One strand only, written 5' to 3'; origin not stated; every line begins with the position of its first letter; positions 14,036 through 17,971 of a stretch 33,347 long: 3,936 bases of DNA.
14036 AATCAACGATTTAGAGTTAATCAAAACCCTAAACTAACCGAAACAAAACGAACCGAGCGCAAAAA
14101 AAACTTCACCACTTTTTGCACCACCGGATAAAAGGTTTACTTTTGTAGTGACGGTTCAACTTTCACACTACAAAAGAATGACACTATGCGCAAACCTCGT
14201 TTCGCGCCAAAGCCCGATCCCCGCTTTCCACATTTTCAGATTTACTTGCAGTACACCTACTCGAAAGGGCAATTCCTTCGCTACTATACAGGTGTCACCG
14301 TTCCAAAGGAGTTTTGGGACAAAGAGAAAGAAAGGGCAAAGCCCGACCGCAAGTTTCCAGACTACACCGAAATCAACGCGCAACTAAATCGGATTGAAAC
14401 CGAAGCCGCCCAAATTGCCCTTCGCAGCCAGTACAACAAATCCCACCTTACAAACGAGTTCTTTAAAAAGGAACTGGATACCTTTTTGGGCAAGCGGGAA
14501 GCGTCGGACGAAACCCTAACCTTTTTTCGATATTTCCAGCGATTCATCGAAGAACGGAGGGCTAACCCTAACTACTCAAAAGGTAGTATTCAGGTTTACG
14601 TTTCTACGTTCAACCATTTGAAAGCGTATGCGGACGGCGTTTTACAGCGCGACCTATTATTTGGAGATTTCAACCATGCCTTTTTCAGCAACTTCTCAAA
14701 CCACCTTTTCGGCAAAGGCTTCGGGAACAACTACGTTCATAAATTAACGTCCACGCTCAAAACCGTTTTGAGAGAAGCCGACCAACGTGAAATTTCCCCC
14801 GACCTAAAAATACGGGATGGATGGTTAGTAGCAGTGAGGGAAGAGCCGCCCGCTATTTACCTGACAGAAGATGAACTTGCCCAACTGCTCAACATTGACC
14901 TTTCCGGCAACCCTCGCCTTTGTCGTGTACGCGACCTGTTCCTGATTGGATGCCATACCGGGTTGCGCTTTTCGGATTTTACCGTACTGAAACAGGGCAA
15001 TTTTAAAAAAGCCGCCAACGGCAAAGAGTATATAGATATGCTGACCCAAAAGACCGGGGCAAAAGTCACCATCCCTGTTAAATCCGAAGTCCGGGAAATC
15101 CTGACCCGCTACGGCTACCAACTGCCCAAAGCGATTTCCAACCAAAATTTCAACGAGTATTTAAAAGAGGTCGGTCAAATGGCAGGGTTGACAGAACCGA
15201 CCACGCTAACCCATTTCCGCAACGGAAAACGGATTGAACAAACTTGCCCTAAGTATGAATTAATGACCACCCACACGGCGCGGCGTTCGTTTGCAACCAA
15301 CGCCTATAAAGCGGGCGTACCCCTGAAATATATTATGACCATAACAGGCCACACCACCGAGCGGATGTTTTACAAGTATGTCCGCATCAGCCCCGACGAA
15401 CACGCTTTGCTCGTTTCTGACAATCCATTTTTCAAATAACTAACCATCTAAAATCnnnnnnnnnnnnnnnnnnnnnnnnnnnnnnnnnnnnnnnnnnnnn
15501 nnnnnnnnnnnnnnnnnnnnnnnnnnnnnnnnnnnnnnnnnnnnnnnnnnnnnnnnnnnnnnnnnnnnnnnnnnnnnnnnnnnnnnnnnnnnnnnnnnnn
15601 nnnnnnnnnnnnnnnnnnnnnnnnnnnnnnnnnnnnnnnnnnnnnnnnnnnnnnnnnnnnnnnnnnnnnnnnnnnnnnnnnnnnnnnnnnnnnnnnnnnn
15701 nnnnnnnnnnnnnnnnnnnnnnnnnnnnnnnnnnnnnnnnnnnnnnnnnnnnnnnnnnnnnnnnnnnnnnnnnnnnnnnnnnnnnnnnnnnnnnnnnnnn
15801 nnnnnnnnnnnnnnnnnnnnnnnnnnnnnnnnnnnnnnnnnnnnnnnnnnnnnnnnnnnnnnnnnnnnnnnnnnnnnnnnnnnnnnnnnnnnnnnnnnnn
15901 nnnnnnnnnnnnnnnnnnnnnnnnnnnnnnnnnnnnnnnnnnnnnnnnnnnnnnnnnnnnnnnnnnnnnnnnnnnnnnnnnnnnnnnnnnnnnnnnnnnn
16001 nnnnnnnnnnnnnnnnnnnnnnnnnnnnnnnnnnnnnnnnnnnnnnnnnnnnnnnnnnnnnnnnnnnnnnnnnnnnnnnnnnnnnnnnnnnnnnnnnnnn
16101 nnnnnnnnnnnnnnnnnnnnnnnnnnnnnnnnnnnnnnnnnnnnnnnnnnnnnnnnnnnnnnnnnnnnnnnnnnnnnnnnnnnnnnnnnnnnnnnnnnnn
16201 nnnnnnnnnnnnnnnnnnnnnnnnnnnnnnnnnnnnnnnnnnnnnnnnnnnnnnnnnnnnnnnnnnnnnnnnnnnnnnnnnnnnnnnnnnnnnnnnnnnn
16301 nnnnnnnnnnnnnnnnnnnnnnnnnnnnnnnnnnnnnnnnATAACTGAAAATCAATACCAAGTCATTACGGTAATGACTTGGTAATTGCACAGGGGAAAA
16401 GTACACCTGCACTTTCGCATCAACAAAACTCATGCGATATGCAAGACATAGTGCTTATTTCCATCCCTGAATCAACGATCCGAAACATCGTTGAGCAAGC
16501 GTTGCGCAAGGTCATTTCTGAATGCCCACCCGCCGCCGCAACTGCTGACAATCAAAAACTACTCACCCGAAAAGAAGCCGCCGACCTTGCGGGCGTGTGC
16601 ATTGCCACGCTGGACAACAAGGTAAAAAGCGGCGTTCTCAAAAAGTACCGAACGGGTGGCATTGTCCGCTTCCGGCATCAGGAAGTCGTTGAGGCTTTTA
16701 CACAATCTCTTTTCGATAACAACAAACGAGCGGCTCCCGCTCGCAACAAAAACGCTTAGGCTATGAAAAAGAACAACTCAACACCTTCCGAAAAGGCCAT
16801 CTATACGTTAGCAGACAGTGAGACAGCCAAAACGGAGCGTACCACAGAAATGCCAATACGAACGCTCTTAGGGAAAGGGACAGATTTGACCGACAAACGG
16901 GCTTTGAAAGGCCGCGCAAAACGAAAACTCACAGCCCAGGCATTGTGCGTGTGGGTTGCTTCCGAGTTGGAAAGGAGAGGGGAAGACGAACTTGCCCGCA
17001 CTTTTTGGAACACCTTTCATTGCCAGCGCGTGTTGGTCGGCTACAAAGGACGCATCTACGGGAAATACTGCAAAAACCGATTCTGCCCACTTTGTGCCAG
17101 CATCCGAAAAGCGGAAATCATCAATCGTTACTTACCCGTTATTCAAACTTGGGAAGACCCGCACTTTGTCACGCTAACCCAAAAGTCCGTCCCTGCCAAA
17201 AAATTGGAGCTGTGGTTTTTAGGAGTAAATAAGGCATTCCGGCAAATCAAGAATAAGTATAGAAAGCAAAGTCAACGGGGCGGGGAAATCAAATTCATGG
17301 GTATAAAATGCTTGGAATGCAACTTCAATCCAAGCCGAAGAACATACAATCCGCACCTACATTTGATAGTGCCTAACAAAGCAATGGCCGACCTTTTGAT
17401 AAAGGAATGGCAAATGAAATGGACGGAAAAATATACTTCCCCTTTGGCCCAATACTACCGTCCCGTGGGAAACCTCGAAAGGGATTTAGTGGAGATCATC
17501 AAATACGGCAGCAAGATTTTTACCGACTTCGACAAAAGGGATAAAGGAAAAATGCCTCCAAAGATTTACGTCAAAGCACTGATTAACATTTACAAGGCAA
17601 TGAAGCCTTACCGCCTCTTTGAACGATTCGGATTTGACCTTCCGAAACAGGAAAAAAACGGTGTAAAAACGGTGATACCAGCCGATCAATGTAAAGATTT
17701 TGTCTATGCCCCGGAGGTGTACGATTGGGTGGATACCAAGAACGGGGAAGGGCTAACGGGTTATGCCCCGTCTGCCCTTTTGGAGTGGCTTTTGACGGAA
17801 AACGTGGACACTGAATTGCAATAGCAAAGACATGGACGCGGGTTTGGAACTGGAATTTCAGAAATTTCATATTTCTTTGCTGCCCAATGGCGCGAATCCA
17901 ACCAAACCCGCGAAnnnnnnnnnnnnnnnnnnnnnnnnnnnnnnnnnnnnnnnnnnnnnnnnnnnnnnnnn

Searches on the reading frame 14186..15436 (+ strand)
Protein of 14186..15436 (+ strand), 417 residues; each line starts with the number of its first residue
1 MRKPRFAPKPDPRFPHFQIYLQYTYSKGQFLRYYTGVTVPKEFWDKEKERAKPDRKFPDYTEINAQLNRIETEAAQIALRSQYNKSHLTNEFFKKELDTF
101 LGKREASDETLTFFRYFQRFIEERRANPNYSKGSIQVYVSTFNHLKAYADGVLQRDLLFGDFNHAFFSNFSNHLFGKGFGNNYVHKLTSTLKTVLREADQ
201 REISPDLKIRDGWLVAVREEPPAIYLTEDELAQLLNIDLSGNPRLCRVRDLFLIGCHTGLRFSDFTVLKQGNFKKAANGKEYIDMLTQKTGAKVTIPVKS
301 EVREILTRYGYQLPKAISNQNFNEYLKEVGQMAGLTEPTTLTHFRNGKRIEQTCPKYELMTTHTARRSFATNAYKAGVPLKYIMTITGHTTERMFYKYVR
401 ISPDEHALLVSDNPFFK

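Call 14: search_protein_families(library=pfam, proteins=[window:14186-15436:+], max_evalue=0.001)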
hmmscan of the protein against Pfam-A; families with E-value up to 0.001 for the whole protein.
window:14186-15436:+ (417 aa): 3 families
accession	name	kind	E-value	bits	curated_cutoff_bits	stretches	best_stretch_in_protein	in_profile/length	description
PF00589.27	Phage_integrase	-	2.2e-14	54.1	27.1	1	225-402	2-169/172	Phage integrase family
PF13102.12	Phage_int_SAM_5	-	4e-12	46.8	22.3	1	112-203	1-87/98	Phage integrase SAM-like domain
PF17293.8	Arm-DNA-bind_5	-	6.8e-08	33.4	22.6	1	19-92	16-85/87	Arm DNA-binding domain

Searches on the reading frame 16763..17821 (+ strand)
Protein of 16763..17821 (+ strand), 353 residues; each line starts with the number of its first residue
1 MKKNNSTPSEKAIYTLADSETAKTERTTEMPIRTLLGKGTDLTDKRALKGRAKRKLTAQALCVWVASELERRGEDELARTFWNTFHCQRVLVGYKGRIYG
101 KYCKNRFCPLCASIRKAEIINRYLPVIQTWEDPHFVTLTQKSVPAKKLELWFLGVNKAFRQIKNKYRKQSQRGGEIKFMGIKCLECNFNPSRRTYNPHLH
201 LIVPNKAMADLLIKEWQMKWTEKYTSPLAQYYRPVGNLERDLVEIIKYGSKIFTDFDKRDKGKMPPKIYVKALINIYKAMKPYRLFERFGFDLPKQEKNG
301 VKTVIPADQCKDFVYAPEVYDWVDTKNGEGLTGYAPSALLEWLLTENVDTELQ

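Call 14: search_protein_families(library=pfam, proteins=[window:16763-17821:+], max_evalue=0.001)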
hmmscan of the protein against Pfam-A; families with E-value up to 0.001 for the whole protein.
window:16763-17821:+ (353 aa): 1 family
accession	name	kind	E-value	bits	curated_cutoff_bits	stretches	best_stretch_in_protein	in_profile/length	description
PF01446.23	Rep_1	-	3e-11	43.7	33.2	1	100-235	7-147/253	Replication protein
